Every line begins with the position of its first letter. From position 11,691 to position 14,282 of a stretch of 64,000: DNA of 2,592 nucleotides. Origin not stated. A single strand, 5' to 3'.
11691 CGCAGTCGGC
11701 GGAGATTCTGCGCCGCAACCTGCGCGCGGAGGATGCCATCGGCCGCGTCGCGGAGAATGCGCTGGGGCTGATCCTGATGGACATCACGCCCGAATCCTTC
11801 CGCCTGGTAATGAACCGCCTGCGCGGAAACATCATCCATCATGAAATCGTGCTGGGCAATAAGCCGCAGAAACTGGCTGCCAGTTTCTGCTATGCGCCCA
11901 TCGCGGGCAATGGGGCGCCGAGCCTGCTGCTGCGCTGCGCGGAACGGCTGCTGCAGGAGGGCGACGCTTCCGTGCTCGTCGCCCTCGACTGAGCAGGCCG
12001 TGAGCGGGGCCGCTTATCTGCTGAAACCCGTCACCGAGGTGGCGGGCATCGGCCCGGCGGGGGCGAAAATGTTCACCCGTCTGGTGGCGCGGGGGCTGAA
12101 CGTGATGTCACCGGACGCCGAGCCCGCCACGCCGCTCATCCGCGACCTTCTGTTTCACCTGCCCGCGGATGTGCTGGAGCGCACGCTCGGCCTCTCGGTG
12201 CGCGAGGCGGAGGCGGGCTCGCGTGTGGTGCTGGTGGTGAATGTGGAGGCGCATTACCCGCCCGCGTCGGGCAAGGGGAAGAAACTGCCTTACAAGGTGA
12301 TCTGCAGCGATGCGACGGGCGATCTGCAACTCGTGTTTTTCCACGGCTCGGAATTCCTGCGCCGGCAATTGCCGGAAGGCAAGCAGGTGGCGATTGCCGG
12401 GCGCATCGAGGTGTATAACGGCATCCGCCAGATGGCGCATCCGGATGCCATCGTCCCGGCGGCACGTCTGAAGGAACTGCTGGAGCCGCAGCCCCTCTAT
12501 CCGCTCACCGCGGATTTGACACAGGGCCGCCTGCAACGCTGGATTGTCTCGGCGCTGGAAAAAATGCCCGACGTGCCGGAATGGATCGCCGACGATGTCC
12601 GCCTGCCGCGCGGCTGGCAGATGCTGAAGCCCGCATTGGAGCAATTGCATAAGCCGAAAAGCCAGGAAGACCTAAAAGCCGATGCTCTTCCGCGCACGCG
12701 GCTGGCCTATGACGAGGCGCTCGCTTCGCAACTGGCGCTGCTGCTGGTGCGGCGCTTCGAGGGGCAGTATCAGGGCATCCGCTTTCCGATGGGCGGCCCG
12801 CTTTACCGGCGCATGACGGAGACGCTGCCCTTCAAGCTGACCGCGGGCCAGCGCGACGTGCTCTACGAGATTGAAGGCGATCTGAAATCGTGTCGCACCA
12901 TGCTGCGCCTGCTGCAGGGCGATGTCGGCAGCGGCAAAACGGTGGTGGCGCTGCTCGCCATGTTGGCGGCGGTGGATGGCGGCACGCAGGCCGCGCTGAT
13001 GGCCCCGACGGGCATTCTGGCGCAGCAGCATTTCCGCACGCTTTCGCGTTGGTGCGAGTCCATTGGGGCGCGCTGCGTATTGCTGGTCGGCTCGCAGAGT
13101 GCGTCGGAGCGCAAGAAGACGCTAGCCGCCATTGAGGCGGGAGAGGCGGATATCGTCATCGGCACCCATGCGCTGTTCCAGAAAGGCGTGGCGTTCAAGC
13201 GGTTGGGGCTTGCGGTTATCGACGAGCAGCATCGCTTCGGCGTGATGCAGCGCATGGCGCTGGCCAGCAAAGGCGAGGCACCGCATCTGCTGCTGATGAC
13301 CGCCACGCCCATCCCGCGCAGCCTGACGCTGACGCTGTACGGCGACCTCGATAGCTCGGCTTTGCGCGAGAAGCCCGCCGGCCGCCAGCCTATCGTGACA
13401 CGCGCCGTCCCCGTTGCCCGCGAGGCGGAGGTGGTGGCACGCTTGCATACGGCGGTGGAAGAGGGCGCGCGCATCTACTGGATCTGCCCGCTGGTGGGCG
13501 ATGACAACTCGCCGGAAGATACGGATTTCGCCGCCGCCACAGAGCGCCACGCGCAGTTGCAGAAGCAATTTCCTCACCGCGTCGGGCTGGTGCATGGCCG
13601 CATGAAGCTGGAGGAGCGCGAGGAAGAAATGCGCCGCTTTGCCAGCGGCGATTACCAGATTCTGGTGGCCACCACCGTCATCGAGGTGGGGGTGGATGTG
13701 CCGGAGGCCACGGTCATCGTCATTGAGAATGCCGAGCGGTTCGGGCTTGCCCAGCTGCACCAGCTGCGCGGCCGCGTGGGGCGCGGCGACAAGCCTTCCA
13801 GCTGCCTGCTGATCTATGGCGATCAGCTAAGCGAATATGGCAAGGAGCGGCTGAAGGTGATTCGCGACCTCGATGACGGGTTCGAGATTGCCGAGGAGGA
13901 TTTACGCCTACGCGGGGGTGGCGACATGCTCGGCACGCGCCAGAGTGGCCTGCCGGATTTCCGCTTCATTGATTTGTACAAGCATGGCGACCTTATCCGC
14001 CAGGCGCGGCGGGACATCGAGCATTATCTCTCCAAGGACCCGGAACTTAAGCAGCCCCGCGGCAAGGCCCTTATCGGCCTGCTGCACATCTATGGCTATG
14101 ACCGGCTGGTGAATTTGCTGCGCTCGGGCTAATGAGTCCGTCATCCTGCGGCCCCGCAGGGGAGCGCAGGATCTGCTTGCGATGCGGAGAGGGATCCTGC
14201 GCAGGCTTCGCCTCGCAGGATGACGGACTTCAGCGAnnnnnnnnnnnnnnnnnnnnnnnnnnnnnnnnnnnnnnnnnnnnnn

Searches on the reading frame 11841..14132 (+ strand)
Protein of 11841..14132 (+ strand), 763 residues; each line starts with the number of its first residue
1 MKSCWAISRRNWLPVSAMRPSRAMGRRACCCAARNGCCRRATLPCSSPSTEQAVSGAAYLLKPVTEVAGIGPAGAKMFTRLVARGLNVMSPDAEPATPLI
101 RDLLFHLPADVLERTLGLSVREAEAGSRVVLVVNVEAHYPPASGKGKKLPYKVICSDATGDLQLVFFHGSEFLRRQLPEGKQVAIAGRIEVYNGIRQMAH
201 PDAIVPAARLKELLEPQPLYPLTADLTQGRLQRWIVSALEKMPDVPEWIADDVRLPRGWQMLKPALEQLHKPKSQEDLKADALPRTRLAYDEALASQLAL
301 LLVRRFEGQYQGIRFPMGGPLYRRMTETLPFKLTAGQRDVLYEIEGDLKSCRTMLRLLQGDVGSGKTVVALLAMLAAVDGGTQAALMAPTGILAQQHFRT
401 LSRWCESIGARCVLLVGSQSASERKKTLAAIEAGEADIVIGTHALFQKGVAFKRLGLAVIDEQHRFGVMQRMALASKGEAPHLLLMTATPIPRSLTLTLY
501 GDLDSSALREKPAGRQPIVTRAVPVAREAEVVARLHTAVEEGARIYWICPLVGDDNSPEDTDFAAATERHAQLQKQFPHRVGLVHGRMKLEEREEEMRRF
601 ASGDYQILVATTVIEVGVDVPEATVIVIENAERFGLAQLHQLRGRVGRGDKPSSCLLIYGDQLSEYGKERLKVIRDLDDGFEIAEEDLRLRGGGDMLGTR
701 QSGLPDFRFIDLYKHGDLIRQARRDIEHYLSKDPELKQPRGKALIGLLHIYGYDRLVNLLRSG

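Call 34: search_protein_families(library=pfam, proteins=[window:11841-14132:+], max_evalue=0.001)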
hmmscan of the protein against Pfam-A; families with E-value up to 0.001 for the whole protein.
window:11841-14132:+ (763 aa): 8 families
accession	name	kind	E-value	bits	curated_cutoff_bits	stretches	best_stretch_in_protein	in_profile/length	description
PF00270.35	DEAD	-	1.7e-25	90.2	26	1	357-494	18-163/167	DEAD/DEAH box helicase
PF00271.37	Helicase_C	-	1.3e-22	80.5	23.5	1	570-648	31-108/110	Helicase conserved C-terminal domain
PF19833.4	RecG_dom3_C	-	4.4e-13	49.5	26.8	1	678-742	2-67/87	ATP-dependent DNA helicase RecG, domain 3, C-terminal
PF04851.21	ResIII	-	9e-08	32.6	22.5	1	332-490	3-162/164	Type III restriction enzyme, res subunit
PF22590.2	Cas3-like_C_2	-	3.4e-06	27.7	27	1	565-649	14-104/106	CRISPR-associated nuclease/helicase Cas3, C-terminal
PF00176.29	SNF2-rel_dom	-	2.1e-05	24.2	24.9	1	357-495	21-168/290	SNF2-related domain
PF17191.10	RecG_wedge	-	3e-05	24.1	23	1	100-236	24-156/162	RecG wedge domain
PF01336.31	tRNA_anti-codon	-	0.00013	22.3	27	1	153-202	20-71/75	OB-fold nucleic acid binding domain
